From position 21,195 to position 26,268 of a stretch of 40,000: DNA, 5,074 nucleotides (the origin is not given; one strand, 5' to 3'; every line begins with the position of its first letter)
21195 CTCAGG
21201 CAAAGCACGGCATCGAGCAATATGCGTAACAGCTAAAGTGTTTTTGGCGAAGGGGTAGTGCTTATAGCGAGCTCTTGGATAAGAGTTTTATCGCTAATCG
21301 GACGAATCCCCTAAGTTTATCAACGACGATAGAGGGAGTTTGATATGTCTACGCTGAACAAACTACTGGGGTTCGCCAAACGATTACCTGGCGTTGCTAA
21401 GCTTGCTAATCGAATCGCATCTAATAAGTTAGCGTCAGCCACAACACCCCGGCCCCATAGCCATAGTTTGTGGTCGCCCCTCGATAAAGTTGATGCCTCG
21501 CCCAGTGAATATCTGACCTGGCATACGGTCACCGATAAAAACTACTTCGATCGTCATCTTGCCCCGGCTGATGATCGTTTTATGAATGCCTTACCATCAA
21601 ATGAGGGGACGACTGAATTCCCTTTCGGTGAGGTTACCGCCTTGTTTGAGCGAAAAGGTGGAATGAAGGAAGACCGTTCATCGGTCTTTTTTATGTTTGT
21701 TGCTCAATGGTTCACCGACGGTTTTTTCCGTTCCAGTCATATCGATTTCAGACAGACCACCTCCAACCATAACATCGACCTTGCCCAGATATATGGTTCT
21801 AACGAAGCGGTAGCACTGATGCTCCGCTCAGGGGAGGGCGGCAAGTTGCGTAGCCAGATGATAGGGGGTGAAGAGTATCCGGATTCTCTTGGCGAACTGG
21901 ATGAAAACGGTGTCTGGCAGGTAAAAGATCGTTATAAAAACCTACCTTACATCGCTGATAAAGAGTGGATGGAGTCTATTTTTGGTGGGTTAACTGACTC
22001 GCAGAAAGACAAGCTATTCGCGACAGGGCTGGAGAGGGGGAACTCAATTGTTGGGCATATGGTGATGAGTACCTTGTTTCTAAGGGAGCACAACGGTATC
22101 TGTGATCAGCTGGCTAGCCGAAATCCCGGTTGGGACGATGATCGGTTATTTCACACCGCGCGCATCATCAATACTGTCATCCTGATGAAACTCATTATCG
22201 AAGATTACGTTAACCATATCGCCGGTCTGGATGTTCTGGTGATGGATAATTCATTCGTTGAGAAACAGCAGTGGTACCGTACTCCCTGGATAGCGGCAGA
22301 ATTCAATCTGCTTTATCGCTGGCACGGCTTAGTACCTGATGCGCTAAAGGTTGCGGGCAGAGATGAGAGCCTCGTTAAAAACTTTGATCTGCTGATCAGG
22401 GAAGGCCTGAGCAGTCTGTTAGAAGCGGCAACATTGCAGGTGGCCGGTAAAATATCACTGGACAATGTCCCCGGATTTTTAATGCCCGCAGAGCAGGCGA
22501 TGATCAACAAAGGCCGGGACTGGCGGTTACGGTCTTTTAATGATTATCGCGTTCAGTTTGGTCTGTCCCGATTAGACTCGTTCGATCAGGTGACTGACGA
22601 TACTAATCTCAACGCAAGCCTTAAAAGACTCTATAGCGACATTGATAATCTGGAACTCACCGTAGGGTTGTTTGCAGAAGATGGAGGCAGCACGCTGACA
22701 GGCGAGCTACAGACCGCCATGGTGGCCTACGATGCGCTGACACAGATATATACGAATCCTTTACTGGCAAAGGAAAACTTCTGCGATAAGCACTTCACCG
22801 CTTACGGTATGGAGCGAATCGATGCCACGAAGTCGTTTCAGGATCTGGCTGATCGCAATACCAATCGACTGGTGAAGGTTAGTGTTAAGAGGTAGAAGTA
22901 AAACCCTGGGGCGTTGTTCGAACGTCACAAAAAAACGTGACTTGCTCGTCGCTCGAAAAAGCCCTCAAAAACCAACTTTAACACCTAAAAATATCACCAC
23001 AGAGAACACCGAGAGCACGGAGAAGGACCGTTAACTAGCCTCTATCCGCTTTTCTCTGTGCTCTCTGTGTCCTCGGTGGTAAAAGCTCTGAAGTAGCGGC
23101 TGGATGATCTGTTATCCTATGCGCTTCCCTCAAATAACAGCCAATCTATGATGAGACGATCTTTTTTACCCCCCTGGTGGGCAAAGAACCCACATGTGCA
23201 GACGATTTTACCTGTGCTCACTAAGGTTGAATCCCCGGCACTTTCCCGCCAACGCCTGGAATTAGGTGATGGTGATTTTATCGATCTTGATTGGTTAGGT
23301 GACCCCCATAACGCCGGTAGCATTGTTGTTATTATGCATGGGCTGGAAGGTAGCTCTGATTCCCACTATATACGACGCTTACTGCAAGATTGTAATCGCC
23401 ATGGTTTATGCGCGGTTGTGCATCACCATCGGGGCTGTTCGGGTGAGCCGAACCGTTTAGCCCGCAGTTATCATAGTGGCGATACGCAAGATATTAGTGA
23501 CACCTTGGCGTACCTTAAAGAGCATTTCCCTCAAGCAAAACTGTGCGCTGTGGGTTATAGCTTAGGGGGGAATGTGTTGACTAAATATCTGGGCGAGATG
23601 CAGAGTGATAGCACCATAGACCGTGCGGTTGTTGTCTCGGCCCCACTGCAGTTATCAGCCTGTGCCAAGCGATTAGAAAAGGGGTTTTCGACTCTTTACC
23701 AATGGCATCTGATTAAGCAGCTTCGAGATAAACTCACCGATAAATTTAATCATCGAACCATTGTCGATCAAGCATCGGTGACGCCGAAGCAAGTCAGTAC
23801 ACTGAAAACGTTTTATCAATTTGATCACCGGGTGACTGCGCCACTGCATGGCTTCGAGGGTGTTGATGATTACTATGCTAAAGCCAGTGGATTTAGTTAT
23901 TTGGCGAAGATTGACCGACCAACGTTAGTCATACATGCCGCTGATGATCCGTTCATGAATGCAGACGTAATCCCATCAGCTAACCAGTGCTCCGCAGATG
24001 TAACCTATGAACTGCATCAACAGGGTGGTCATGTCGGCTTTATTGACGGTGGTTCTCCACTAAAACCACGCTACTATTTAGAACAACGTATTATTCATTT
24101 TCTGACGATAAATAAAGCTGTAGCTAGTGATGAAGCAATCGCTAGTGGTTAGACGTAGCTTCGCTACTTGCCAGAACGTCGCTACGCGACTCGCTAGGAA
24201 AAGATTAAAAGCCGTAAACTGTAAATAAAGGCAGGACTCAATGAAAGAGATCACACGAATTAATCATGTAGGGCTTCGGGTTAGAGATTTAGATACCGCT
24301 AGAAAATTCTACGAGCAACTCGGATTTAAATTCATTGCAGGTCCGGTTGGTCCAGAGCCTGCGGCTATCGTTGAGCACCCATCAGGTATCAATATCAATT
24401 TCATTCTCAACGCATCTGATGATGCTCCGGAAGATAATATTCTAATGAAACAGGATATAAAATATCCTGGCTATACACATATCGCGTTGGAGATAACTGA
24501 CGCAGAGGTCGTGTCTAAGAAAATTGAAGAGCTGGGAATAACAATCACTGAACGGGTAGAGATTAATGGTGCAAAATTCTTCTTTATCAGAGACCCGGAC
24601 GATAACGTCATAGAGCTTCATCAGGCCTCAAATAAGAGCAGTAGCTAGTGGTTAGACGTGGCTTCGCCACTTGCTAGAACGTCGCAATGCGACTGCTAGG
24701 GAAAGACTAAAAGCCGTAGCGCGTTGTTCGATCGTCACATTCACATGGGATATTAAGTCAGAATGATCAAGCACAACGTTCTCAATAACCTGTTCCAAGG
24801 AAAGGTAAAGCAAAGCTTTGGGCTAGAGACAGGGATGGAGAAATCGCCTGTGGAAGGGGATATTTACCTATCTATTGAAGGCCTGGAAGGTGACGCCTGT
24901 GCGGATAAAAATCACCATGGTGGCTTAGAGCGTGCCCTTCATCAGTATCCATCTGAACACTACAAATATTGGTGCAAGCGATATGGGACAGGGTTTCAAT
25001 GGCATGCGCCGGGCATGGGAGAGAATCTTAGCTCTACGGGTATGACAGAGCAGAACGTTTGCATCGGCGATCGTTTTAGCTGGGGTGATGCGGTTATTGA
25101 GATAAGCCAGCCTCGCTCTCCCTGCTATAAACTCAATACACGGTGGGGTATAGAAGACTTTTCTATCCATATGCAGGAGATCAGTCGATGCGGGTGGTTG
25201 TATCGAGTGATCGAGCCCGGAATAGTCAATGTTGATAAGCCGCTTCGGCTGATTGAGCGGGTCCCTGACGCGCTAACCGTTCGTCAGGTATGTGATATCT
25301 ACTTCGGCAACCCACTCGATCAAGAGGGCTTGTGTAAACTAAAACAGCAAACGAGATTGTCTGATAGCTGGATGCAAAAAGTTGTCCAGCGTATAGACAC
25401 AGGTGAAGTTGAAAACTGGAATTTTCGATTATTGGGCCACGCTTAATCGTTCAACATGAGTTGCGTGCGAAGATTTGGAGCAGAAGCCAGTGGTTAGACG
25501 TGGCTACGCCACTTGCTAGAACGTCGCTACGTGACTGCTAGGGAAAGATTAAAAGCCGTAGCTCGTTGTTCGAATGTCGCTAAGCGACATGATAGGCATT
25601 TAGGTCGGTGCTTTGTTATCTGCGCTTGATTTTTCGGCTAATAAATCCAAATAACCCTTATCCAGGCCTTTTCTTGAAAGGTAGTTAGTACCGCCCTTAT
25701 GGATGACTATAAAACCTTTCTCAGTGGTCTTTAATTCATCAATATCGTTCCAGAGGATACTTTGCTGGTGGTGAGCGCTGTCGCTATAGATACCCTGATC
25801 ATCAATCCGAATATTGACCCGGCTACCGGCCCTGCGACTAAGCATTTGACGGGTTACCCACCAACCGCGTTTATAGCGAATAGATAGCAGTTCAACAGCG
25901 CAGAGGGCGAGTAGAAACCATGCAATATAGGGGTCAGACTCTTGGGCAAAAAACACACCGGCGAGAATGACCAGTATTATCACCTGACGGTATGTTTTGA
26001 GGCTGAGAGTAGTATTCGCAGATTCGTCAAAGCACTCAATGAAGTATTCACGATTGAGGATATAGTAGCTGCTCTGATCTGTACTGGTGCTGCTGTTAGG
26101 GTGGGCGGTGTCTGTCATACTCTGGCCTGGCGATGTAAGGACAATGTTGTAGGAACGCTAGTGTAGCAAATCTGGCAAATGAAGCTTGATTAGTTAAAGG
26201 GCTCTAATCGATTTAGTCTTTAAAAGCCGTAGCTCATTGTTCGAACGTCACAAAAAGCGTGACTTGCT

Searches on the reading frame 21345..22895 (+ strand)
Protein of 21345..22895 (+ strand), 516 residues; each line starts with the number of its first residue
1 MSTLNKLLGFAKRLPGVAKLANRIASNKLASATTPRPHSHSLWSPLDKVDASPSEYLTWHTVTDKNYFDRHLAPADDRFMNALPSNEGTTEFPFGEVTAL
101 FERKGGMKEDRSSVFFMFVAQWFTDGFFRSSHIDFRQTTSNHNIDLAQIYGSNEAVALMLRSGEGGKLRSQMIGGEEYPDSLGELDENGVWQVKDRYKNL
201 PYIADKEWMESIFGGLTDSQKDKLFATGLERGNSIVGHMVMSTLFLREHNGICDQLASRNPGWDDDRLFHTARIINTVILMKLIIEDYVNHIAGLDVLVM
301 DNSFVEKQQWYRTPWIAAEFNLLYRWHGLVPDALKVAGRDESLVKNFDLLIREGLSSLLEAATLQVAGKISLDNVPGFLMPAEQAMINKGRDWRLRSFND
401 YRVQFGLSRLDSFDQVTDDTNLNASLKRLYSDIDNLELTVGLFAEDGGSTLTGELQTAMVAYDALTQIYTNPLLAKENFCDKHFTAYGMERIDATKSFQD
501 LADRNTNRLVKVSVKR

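Call 8: search_protein_families(library=pfam, proteins=[window:21345-22895:+], max_evalue=0.01)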
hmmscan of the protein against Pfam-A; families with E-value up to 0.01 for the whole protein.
window:21345-22895:+ (516 aa): 1 family
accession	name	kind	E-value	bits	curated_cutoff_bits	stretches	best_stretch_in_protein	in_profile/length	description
PF03098.20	An_peroxidase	-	1.3e-41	143.2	25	1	142-509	152-522/530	Animal haem peroxidase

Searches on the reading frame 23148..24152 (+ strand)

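Call 8: search_protein_families(library=pfam, proteins=[window:23148-24152:+], max_evalue=0.01)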
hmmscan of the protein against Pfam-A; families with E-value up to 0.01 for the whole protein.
window:23148-24152:+ (334 aa): 8 families
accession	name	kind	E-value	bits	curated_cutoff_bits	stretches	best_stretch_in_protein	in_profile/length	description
PF00561.26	Abhydrolase_1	-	9.6e-22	78.3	25.8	1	60-301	3-244/245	alpha/beta hydrolase fold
PF12146.15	Hydrolase_4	-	1.3e-11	44.7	27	1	58-275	5-210/239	Serine aminopeptidase, S33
PF12697.13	Abhydrolase_6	-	9.4e-07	30.1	26.3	1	60-299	1-208/217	Alpha/beta hydrolase family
PF06028.17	DUF915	-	0.00013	21.8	22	1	111-159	84-135/255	Alpha/beta hydrolase of unknown function (DUF915)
PF02089.21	Palm_thioest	-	0.00031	20.9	26.8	1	60-168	2-111/254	Palmitoyl protein thioesterase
PF06821.19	Ser_hydrolase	-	0.001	19.4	22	0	60-167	1-92/172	Serine hydrolase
PF01083.28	Cutinase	-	0.0043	17.5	25.9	1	110-156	59-105/173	Cutinase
PF05057.20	DUF676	-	0.0097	15.9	20.3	0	58-155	6-103/217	Putative serine esterase (DUF676)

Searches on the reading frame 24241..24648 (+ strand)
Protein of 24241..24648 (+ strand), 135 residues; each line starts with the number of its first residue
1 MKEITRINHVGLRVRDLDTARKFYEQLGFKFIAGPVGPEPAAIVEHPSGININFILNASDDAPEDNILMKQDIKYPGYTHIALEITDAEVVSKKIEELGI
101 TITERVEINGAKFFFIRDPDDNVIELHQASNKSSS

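Call 8: search_protein_families(library=pfam, proteins=[window:24241-24648:+], max_evalue=0.01)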
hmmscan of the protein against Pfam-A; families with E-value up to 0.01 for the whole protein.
window:24241-24648:+ (135 aa): 4 families
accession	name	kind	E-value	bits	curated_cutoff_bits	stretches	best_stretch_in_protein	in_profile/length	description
PF00903.31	Glyoxalase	-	2.2e-14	54.3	20.6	1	6-126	1-121/121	Glyoxalase/Bleomycin resistance protein/Dioxygenase superfamily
PF13669.12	Glyoxalase_4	-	1.9e-07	31.8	27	1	8-110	1-104/109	Glyoxalase/Bleomycin resistance protein/Dioxygenase superfamily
PF13468.12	Glyoxalase_3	-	1e-06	29.3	25.1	1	8-111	2-111/176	Glyoxalase-like domain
PF22677.2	Ble-like_N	-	4.4e-05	23.6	24.5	1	6-33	1-29/41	Bleomycin resistance protein-like N-terminal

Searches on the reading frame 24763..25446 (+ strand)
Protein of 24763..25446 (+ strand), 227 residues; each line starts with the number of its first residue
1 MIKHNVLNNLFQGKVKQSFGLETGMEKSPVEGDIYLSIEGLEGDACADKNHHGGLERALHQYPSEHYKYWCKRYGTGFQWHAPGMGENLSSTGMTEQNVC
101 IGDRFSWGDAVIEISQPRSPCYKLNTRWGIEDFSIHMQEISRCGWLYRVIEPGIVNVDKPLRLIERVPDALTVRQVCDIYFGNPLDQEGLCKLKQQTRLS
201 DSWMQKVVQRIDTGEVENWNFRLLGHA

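Call 8: search_protein_families(library=pfam, proteins=[window:24763-25446:+], max_evalue=0.01)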
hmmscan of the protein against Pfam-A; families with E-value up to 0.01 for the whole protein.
window:24763-25446:+ (227 aa): 2 families
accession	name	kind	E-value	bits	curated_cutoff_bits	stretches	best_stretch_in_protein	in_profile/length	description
PF03473.23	MOSC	-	3.8e-31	108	22.7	1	48-161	1-119/120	MOSC domain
PF03475.19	YiiM_3-alpha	-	0.00027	21.2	22.7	1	172-214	2-44/44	YiiM-like, 3-alpha helix domain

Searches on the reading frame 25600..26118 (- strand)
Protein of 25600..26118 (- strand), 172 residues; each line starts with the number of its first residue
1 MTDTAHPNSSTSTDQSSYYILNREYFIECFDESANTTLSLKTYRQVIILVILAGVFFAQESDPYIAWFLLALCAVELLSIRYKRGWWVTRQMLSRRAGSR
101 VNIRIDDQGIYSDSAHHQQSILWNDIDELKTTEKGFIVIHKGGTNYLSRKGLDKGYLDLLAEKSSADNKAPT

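Call 8: search_protein_families(library=pfam, proteins=[window:25600-26118:-], max_evalue=0.01)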
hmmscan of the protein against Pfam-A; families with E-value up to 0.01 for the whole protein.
window:25600-26118:- (172 aa): 1 family
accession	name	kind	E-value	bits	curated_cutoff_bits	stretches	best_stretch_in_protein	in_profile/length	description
PF14317.12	YcxB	-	2.7e-06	27.4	23.3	1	105-160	1-57/61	YcxB-like protein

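Call 46: find_encoding_contigs(protein=window:25600-26118:-, flank=6000, max_places=4)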
Protein window:25600-26118:- (172 aa): 3 contigs read that carry it; 1 place shown.
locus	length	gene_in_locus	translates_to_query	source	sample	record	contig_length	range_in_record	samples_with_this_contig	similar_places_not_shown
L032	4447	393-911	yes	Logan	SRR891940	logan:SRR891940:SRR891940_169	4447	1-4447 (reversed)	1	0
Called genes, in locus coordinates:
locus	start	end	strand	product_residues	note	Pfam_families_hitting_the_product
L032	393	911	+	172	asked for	-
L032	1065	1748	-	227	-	PF03473:MOSC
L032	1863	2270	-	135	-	PF00903:Glyoxalase, PF13468:Glyoxalase_3 (weak), PF13669:Glyoxalase_4 (weak)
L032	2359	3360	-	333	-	PF12146:Hydrolase_4, PF00561:Abhydrolase_1, PF12697:Abhydrolase_6 (weak)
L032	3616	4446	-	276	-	?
